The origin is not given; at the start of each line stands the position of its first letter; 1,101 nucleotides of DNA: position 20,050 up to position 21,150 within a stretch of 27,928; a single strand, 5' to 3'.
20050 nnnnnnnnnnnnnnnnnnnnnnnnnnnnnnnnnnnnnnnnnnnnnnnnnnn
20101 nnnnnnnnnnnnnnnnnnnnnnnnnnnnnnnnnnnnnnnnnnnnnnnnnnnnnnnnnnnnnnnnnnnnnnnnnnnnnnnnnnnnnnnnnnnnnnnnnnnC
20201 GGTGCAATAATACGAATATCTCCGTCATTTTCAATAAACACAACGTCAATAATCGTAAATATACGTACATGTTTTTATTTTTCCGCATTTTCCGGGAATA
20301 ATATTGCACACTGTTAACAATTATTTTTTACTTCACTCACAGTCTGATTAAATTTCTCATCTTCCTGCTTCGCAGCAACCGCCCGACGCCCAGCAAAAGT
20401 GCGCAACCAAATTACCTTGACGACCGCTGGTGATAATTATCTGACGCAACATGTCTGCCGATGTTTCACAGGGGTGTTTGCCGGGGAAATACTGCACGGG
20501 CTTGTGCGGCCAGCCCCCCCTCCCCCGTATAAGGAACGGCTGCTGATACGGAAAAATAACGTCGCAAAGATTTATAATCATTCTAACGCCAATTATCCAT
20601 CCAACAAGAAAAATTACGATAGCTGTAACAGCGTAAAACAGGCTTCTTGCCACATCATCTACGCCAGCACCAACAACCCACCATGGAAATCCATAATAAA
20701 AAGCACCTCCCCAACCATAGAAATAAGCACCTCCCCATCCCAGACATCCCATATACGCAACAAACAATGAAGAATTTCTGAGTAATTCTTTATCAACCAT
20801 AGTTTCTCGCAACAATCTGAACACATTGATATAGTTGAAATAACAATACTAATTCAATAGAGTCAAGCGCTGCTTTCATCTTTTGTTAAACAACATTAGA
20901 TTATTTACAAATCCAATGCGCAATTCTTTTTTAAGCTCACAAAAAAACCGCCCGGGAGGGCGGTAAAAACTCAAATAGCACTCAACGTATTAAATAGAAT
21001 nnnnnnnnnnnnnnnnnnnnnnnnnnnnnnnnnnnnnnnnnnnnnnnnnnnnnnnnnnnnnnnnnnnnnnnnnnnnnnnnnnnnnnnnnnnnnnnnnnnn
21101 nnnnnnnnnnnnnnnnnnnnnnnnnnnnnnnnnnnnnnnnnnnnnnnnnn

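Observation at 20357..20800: Gly/Trp/Tyr-rich repeat-encoded membrane protein in the AT-rich island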

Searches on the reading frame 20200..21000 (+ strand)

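Call 12: search_protein_families(library=ncbifam, proteins=[L003:3442-4158:-], max_evalue=1)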
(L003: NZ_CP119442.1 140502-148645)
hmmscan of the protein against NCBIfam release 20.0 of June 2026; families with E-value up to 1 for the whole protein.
L003:3442-4158:- (238 aa): 0 families

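Call 13: search_protein_families(library=pfam, proteins=[L003:3442-4158:-], max_evalue=1)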
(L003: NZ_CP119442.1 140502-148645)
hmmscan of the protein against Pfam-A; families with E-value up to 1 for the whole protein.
L003:3442-4158:- (238 aa): 1 family
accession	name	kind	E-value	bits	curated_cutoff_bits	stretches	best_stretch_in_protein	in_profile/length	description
PF22990.1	ABHD16_N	-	0.14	12.6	27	1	87-140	37-93/125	Phosphatidylserine Lipase ABHD16 N-terminal domain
